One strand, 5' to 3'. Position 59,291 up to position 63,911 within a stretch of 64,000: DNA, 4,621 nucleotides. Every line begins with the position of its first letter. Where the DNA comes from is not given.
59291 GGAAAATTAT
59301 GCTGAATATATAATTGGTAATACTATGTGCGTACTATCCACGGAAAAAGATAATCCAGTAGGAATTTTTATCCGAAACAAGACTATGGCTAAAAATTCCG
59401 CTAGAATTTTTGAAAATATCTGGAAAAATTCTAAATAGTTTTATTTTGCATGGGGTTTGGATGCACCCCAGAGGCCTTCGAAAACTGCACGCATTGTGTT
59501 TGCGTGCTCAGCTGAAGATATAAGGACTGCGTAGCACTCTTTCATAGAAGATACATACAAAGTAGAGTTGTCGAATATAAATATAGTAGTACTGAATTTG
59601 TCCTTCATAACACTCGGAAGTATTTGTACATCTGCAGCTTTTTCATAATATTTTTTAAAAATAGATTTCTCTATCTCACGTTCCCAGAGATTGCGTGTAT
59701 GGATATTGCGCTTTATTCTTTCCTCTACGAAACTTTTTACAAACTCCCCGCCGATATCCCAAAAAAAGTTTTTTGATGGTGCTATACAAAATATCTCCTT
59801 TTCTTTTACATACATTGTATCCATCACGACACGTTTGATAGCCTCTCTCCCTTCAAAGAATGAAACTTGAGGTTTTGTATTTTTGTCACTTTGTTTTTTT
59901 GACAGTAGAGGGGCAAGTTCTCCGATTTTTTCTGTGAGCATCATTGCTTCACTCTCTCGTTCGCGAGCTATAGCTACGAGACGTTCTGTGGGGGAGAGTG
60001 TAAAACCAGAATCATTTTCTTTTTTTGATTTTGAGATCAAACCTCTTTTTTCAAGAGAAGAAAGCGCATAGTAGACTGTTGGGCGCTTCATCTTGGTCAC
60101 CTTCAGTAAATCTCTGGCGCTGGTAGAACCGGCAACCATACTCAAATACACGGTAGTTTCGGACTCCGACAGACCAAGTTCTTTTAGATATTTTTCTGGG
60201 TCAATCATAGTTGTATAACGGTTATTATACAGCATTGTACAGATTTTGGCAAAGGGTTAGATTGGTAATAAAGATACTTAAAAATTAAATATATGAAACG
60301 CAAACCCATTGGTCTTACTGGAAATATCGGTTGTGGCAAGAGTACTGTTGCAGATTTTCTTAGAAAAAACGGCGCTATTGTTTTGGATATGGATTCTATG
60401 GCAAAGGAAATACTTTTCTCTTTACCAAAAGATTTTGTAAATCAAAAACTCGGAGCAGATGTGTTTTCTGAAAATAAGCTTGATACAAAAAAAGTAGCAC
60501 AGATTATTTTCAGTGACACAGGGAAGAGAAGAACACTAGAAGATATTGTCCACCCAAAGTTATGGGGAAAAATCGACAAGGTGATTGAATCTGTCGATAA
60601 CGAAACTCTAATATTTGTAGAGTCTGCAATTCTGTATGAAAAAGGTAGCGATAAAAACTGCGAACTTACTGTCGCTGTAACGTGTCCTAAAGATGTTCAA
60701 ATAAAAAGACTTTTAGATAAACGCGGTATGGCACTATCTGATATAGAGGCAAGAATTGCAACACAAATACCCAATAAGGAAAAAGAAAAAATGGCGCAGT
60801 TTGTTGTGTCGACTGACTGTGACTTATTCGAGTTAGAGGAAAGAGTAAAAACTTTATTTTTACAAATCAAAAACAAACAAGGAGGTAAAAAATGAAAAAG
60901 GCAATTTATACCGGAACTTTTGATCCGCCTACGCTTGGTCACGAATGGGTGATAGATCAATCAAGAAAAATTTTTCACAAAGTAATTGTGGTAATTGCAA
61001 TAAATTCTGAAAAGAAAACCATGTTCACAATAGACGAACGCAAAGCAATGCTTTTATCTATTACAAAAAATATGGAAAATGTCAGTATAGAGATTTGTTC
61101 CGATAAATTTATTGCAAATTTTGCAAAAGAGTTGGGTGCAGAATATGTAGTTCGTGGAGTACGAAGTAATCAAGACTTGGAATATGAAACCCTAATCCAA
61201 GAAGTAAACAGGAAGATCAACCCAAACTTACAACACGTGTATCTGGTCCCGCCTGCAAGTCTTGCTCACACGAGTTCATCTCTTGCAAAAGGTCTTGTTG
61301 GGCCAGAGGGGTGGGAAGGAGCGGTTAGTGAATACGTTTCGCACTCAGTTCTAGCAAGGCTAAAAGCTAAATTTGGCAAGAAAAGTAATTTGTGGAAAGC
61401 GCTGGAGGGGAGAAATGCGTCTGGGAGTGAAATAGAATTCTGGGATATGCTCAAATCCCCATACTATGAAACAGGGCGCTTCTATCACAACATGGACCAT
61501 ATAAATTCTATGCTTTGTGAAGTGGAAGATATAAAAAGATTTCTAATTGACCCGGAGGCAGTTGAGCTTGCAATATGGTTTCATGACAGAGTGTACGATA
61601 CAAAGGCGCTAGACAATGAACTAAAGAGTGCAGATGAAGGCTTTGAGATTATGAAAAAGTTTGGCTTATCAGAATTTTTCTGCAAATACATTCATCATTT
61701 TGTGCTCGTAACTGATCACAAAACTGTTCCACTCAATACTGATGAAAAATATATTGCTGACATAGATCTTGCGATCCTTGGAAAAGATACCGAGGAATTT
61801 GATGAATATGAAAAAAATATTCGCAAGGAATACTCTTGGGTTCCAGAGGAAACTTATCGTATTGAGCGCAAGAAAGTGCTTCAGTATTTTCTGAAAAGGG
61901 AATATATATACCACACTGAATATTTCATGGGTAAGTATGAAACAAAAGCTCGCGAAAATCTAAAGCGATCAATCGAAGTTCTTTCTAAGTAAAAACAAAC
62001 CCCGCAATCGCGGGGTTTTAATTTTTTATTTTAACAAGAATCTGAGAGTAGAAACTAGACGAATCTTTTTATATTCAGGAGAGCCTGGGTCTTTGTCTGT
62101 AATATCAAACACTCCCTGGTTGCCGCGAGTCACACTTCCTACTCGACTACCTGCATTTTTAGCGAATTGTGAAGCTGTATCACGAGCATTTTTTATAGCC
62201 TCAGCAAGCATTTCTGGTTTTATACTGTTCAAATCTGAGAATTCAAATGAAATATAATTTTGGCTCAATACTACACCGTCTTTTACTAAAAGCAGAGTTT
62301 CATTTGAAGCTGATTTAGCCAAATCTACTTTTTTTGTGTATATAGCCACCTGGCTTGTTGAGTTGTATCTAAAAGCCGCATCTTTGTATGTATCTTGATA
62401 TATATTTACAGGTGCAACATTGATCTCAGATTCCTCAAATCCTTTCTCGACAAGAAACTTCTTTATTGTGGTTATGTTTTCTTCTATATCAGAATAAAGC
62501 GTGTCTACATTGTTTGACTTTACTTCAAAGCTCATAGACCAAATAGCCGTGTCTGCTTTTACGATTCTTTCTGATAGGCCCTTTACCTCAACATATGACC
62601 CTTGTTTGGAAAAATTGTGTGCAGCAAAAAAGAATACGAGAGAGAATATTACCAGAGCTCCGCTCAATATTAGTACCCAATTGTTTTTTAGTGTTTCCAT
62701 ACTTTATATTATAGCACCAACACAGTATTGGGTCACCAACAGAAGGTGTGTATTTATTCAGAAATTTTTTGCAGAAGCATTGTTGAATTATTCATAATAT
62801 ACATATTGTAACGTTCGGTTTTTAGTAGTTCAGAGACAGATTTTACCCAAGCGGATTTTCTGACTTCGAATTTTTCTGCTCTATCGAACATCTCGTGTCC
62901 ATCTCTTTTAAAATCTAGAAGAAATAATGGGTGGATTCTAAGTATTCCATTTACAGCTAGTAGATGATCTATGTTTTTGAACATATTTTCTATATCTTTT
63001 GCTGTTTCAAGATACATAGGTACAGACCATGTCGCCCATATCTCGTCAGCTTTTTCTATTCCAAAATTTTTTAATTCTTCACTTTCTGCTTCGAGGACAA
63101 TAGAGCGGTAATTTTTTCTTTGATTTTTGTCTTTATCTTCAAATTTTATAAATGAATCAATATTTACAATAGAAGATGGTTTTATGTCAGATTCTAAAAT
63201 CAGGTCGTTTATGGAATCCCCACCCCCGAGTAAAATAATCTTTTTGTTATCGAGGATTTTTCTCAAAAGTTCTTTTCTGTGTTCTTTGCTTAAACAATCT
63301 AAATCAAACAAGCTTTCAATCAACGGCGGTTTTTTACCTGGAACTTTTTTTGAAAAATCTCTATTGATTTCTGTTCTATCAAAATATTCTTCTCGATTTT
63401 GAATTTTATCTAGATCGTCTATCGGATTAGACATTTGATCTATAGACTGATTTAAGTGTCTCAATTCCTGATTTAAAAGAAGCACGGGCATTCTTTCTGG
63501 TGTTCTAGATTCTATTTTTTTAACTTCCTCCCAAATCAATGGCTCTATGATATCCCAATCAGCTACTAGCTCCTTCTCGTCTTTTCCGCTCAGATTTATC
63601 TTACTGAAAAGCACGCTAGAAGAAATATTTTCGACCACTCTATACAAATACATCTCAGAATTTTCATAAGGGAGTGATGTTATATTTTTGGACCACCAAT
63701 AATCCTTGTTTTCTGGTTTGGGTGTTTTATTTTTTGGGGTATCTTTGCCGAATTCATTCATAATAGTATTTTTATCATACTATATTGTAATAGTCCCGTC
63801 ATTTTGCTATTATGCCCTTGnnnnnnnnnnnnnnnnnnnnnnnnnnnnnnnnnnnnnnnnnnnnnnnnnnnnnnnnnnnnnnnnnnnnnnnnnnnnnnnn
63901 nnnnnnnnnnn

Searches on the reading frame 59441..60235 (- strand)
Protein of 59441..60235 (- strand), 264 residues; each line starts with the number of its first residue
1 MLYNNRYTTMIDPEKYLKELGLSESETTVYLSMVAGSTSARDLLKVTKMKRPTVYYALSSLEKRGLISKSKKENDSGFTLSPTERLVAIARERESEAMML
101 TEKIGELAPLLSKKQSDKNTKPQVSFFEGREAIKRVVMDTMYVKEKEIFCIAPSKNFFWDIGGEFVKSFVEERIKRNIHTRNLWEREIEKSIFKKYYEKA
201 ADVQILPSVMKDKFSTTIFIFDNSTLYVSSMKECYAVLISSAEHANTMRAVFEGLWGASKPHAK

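Call 41: search_protein_families(library=pfam, proteins=[window:59441-60235:-])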
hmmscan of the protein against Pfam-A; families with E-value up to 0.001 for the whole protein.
window:59441-60235:- (264 aa): 4 families
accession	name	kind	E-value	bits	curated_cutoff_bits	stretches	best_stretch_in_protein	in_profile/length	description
PF01978.25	TrmB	-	7.3e-12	45.4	25.6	1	17-73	1-58/68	Sugar-specific transcriptional regulator TrmB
PF01047.28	MarR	-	4.8e-05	23.6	24.6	1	36-75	16-55/59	MarR family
PF25213.1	HVO_A0261_N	-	0.00026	21.2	35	1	22-95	9-78/86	HVO_A0261 N-terminal domain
PF12802.13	MarR_2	-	0.0003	21.3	27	1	35-71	18-54/61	MarR family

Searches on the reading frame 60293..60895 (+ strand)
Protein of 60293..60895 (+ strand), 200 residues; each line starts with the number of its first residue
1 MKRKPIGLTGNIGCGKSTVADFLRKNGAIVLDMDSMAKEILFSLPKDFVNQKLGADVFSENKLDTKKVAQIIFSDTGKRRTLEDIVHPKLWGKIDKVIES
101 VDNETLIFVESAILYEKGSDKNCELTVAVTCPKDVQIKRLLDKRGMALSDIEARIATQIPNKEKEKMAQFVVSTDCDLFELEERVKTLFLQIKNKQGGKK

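Call 41: search_protein_families(library=pfam, proteins=[window:60293-60895:+])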
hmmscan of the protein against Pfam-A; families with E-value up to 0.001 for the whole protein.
window:60293-60895:+ (200 aa): 3 families
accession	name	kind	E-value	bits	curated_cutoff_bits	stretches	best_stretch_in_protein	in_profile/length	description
PF01121.26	CoaE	-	1e-36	126.7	27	1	6-177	3-177/180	Dephospho-CoA kinase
PF13238.12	AAA_18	-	7.2e-07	30.1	29.4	1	6-148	1-115/128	AAA domain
PF14532.12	Sigma54_activ_2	-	0.00017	22.3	25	0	4-55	22-71/138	Sigma-54 interaction domain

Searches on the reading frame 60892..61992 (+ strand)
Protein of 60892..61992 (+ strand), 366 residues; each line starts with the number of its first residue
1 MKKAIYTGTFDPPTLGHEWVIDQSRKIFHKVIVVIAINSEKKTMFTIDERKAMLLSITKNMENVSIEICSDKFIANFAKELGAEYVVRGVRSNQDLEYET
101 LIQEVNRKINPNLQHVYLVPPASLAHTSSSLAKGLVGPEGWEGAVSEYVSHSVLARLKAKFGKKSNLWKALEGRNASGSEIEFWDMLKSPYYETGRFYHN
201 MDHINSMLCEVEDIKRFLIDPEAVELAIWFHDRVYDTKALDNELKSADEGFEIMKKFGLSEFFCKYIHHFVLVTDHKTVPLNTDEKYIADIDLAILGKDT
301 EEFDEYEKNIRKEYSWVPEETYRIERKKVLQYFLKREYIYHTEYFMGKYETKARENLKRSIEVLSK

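Call 41: search_protein_families(library=pfam, proteins=[window:60892-61992:+])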
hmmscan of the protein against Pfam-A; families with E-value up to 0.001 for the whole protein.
window:60892-61992:+ (366 aa): 2 families
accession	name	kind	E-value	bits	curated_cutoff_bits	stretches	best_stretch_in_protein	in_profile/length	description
PF01467.32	CTP_transf_like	-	5.5e-16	59.4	21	1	5-109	1-109/133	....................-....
PF08218.17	Citrate_ly_lig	-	3.7e-05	23.9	20.9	1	11-75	9-71/182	Citrate lyase ligase C-terminal domain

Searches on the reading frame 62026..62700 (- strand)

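Call 41: search_protein_families(library=pfam, proteins=[window:62026-62700:-])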
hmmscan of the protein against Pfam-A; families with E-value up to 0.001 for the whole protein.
window:62026-62700:- (224 aa): 1 family
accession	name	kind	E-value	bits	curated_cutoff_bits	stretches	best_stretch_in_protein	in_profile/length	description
PF04402.19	SIMPL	-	4.1e-21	76.6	25.2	1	37-192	1-157/205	Protein of unknown function (DUF541)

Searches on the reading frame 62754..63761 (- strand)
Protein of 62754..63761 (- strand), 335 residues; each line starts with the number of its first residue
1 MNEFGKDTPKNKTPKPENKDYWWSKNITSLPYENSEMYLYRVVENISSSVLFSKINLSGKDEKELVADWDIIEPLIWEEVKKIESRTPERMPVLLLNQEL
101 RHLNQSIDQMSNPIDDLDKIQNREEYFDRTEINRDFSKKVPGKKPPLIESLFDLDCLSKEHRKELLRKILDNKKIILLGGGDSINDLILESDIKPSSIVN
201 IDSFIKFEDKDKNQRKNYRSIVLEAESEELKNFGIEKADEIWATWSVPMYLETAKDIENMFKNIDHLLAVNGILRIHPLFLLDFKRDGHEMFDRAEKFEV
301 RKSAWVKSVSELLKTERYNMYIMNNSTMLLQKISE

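Call 41: search_protein_families(library=pfam, proteins=[window:62754-63761:-])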
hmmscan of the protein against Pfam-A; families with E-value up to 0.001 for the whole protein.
window:62754-63761:- (335 aa): 0 families

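Call 57: find_encoding_contigs(protein=window:62754-63761:-, flank=10000, max_places=3)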
Protein window:62754-63761:- (335 aa): 2 contigs read that carry it; 1 place shown.
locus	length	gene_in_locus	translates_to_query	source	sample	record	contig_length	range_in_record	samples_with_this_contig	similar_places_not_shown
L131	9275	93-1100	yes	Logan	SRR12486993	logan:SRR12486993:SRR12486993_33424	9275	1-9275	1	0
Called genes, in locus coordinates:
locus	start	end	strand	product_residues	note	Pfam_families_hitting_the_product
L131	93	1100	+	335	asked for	-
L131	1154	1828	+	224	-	PF04402:SIMPL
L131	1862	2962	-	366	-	PF01467:CTP_transf_like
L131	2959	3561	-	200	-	PF01121:CoaE, PF13238:AAA_18 (weak)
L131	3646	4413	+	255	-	PF01978:TrmB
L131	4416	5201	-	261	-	PF01978:TrmB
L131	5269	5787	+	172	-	-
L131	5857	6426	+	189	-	PF06941:NT5C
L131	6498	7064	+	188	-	PF07638:Sigma70_ECF (weak), PF04542:Sigma70_r2, PF08281:Sigma70_r4_2, PF04545:Sigma70_r4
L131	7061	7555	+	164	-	-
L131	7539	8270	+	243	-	-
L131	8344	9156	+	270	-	PF00487:FA_desaturase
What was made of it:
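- Tried and rejected: The contig ends at the window edge (call 57).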
